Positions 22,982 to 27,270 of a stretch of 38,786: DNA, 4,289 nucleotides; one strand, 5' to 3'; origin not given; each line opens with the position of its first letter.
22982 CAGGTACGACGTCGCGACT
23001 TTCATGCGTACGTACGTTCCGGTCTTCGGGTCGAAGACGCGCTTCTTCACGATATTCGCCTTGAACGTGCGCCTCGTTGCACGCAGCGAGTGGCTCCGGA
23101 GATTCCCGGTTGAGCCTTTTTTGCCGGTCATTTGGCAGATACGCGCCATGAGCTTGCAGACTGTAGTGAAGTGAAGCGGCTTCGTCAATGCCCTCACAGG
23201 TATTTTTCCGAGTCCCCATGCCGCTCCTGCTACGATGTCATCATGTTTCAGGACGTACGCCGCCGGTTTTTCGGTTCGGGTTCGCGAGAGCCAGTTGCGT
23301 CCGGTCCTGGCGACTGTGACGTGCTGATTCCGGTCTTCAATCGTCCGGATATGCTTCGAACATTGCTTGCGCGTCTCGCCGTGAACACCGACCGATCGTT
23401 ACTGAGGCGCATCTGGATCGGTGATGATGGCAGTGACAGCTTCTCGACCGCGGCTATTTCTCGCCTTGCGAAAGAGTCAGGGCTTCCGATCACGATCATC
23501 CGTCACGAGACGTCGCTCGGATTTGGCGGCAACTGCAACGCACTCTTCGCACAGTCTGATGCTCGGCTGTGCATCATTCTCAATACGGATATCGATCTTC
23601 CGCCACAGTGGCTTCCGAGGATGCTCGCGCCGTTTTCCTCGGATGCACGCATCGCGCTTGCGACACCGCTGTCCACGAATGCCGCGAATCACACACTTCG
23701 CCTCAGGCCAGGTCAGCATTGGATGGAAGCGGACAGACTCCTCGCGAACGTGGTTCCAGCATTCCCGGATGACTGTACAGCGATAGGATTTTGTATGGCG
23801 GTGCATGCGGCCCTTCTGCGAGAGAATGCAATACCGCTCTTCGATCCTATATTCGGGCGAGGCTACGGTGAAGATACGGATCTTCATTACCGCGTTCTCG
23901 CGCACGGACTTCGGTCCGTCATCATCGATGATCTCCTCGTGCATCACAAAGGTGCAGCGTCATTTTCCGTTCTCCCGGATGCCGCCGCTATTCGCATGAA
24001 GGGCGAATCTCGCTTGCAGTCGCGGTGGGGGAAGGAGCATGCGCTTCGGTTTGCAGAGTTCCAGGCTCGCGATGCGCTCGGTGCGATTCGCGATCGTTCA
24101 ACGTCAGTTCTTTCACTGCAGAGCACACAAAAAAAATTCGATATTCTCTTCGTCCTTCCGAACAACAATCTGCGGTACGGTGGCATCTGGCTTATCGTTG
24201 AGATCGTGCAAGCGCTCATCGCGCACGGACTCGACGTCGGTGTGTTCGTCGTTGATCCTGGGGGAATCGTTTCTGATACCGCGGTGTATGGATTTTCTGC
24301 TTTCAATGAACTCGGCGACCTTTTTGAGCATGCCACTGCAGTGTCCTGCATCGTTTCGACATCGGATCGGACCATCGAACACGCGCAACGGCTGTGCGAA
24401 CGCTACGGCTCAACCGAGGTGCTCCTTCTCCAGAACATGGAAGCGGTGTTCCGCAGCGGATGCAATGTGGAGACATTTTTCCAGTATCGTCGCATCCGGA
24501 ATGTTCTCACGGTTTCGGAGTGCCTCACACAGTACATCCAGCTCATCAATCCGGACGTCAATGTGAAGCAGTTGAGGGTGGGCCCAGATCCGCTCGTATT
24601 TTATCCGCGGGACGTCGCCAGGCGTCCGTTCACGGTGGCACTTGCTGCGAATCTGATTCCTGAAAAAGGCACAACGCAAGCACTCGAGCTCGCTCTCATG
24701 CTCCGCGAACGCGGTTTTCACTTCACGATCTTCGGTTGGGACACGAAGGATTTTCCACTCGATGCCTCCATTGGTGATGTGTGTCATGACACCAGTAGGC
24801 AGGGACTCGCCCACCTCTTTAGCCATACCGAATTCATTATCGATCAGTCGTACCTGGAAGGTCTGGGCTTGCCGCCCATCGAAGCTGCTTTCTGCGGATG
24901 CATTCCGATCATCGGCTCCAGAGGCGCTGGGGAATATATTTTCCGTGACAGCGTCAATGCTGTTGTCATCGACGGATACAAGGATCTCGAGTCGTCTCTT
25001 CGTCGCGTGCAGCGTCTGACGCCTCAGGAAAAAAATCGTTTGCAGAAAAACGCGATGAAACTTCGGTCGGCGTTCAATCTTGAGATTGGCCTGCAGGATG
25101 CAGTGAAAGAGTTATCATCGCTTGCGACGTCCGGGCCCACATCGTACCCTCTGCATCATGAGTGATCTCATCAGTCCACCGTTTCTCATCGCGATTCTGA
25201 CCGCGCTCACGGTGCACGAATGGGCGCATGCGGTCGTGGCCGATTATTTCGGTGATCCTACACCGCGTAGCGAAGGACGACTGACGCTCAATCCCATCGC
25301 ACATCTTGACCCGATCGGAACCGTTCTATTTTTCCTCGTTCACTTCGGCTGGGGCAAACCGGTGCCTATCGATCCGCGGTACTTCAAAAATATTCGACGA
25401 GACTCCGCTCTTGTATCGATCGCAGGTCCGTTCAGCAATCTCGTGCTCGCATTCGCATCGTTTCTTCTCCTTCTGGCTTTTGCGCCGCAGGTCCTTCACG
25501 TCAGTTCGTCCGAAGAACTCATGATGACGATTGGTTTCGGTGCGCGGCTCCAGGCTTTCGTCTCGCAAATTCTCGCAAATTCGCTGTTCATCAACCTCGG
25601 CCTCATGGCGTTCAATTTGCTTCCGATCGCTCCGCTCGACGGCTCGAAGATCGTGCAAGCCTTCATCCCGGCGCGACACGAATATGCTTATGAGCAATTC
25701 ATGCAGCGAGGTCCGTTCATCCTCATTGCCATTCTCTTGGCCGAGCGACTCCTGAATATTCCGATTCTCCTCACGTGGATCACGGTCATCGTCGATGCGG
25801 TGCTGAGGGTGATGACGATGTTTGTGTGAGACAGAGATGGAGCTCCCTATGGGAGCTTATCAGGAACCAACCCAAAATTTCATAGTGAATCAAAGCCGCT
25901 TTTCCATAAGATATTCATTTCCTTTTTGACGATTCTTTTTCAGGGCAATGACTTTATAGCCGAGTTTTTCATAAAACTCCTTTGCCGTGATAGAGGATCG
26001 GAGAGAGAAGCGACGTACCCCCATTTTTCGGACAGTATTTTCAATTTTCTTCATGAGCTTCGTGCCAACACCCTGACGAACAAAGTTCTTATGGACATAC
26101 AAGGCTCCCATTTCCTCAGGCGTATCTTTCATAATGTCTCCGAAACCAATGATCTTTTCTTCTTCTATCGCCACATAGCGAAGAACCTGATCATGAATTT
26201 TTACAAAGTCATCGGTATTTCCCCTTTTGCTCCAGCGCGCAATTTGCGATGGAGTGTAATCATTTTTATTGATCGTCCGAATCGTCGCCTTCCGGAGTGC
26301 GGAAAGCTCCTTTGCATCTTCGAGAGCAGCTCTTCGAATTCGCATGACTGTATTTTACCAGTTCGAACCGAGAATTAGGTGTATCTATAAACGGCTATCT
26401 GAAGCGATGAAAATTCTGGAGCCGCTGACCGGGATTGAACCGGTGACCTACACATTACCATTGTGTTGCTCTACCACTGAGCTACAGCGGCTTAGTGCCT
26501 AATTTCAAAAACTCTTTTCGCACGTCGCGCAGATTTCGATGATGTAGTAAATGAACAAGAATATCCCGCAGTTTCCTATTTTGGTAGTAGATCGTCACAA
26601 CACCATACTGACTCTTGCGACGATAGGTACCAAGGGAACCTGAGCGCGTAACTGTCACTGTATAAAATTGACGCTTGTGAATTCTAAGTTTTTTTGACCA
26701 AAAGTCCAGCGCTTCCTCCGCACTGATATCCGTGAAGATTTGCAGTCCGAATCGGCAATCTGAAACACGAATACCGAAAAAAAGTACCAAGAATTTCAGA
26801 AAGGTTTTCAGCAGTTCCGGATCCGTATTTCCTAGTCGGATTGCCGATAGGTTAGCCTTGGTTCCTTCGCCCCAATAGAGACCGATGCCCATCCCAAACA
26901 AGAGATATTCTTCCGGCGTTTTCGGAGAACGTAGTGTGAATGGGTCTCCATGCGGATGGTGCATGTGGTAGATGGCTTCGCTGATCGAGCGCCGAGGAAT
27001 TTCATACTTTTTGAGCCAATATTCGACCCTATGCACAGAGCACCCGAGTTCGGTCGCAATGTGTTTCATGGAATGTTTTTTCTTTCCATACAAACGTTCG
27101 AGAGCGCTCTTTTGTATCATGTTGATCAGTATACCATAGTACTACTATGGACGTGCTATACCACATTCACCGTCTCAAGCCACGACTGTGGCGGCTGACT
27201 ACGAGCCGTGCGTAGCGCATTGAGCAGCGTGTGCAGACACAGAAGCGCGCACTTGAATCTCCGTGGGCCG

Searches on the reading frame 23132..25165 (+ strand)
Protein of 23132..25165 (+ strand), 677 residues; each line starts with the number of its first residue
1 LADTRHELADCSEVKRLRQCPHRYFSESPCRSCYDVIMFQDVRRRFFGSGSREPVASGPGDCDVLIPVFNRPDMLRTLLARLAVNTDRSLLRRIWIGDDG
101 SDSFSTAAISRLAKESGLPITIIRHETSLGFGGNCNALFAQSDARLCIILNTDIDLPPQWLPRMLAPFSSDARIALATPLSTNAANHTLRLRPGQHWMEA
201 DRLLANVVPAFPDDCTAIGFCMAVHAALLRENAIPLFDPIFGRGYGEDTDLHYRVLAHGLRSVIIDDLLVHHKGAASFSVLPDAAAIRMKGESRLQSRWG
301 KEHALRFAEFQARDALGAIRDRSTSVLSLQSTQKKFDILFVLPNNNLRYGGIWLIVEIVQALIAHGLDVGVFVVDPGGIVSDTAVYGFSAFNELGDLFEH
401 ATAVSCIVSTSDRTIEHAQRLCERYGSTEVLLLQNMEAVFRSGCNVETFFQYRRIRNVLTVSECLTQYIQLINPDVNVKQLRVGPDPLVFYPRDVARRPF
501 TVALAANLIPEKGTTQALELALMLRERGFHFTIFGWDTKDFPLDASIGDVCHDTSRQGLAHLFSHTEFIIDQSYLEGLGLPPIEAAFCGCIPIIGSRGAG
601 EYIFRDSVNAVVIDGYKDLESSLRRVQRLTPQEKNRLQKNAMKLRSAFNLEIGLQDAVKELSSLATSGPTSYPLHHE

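Call 8: search_protein_families(library=pfam, proteins=[window:23132-25165:+], max_evalue=0.001)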
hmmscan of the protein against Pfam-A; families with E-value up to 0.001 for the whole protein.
window:23132-25165:+ (677 aa): 3 families
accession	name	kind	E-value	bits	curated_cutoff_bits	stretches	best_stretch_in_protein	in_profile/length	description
PF00535.33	Glycos_transf_2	-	4.3e-17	63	23.3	1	64-219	2-154/168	Glycosyl transferase family 2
PF00534.26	Glycos_transf_1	-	2.3e-08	34.2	26.4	1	500-641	16-169/172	Glycosyl transferases group 1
PF13641.12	Glyco_tranf_2_3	-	0.00016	22.2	27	1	60-279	2-218/230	Glycosyltransferase like family 2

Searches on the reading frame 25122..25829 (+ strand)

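Call 8: search_protein_families(library=pfam, proteins=[window:25122-25829:+], max_evalue=0.001)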
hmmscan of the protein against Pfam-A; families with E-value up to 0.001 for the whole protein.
window:25122-25829:+ (235 aa): 1 family
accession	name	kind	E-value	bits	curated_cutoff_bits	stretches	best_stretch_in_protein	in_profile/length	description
PF02163.28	Peptidase_M50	-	8e-15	55.2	27.2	1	21-198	2-214/221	Peptidase family M50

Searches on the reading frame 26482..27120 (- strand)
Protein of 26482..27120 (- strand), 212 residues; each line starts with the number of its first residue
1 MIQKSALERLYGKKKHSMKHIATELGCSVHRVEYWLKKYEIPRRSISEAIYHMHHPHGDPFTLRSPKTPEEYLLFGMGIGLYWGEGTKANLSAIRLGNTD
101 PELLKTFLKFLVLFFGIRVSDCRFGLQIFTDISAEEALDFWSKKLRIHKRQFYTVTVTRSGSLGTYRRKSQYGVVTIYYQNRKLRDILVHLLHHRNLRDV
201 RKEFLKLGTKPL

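Call 8: search_protein_families(library=pfam, proteins=[window:26482-27120:-], max_evalue=0.001)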
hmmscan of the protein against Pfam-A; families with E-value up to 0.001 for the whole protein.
window:26482-27120:- (212 aa): 2 families
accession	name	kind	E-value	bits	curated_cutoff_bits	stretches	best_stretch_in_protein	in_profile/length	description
PF13384.12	HTH_23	-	0.00043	20.4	24.6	0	15-40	17-42/50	Homeodomain-like domain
PF13518.12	HTH_28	-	0.00099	19.6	25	0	14-40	11-37/52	Helix-turn-helix domain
